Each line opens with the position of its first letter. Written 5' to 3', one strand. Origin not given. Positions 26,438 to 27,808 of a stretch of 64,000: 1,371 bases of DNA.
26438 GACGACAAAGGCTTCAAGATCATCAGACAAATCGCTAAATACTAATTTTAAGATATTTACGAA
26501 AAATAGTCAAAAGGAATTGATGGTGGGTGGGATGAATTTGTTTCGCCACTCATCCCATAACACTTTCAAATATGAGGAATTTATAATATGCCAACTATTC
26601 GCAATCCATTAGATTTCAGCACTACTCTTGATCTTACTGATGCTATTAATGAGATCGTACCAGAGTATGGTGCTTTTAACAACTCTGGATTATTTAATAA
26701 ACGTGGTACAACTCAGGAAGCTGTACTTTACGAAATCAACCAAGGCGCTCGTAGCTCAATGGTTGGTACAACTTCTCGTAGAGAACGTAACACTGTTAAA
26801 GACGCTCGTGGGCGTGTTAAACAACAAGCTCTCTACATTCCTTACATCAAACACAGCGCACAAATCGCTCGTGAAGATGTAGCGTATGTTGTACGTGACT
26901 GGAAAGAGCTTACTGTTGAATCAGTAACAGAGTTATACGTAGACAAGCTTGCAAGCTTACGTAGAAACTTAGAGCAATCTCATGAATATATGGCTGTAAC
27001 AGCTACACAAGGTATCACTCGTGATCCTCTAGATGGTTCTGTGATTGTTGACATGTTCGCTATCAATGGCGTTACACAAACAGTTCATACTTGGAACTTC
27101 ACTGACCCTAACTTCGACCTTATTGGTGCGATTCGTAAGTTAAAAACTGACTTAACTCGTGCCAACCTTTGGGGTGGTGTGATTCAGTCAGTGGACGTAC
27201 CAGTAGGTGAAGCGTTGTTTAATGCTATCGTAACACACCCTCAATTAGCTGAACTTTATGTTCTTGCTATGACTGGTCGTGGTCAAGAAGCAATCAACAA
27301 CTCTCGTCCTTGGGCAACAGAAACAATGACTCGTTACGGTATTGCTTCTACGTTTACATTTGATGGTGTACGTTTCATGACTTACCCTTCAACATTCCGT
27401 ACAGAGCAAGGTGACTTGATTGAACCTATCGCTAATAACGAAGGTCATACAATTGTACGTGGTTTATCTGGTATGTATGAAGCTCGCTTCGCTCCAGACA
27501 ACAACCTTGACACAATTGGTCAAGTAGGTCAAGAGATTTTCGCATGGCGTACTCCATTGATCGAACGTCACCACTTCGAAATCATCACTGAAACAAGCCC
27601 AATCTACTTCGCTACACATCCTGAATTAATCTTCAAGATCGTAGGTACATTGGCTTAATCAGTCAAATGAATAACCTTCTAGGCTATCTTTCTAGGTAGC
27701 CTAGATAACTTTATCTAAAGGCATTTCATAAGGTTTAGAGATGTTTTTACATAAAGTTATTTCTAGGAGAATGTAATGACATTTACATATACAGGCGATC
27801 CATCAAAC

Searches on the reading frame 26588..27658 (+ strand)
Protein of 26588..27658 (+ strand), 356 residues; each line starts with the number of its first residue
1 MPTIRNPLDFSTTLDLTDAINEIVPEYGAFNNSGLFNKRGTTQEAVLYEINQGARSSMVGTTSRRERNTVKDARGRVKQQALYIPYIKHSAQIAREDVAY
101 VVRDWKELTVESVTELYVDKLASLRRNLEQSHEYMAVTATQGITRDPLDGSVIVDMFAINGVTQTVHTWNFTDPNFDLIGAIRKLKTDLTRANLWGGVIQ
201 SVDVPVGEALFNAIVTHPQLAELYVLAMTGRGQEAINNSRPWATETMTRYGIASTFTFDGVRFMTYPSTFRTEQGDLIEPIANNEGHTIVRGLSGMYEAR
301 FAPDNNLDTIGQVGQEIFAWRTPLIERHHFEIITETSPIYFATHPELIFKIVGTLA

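Call 26: search_dna_similar(query=window:26588-27658:+, collection=phages, mode=protein, max_rows=40, max_evalue=1e-10)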
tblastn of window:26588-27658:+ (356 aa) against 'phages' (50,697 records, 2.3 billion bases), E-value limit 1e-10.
Records with a match: 493; places in all: 493; records where one place covers at least 80% of the query: 491.
Best place of each record, by identity: >=99% 5; <60% 488.
By first word of the organism name: Escherichia 120; Rheinheimera 115; Salmonella 78; Acinetobacter 40; Erwinia 29; Shigella 22; Felixounavirus 14; Wolbachia 12; Ralstonia 11; Citrobacter 11; and 17 more.
By host as written in the record: Rheinheimera sp. BAL341 115; - 40; Escherichia coli 34; Escherichia coli K-12 MG1655 20; Acinetobacter baumannii 17; Erwinia amylovora 11; Ralstonia solanacearum 11; Escherichia coli O157:H7 11; and 129 more.
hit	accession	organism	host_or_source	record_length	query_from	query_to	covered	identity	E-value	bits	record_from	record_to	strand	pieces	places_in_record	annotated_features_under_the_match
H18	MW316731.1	Acinetobacter phage Mithridates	Acinetobacter baumannii strain LUH 5533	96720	1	356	100%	100.0%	0e+0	734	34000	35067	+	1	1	putative major capsid protein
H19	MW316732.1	Acinetobacter phage Herod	Acinetobacter baumannii strain KZ-1096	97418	1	356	100%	100.0%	0e+0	734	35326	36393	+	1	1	putative major capsid protein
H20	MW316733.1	Acinetobacter phage Bestia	Acinetobacter baumannii strain KZ-1098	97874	1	356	100%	100.0%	0e+0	734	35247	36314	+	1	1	putative major capsid protein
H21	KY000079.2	Acinetobacter phage AM24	Acinetobacter baumannii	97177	1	356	100%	100.0%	0e+0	734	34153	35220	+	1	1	major capsid protein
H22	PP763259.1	Acinetobacter phage Ab15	Acinetobacter baumannii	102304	1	356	100%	100.0%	0e+0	734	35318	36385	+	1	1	major head protein | hypothetical protein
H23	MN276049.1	Acinetobacter phage BS46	Acinetobacter baumannii AC54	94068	1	356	100%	33.7%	7e-53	193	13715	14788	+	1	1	putative major capsid protein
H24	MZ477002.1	Acinetobacter phage Phab24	Acinetobacter baumannii XH198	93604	1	356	100%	33.4%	5e-52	191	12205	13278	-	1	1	major capsid protein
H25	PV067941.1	Acinetobacter phage UOL-KIMZ-24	Acinetobacter sp.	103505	4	350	97%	34.3%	8e-62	219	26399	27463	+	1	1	none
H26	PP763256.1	Acinetobacter phage Ab3-TPeters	Acinetobacter baumannii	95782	1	356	100%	33.1%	2e-49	183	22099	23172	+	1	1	major head protein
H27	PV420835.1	Acinetobacter phage phiAB441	Acinetobacter baumannii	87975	1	356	100%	32.9%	3e-50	186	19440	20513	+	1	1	major capsid protein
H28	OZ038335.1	Acinetobacter phage vB_AbaM_KissB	-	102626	4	350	97%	33.7%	5e-62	220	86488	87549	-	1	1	major head protein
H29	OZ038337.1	Acinetobacter phage vB_AbaM_Rocket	-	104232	4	350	97%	33.7%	5e-62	220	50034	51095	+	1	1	major head protein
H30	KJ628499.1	Acinetobacter phage vB_AbaM_phiAbaA1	Acinetobacter baumannii Acb8/09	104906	4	350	97%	33.7%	5e-62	220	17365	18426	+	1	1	major capsid protein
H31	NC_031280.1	Acinetobacter phage vB_AbaM_phiAbaA1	Acinetobacter baumannii Acb8/09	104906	4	350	97%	33.7%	5e-62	220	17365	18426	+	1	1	major capsid protein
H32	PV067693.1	Acinetobacter phage Acba_22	Acinetobacter sp. 34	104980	4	350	97%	33.7%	5e-62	220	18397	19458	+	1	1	hypothetical protein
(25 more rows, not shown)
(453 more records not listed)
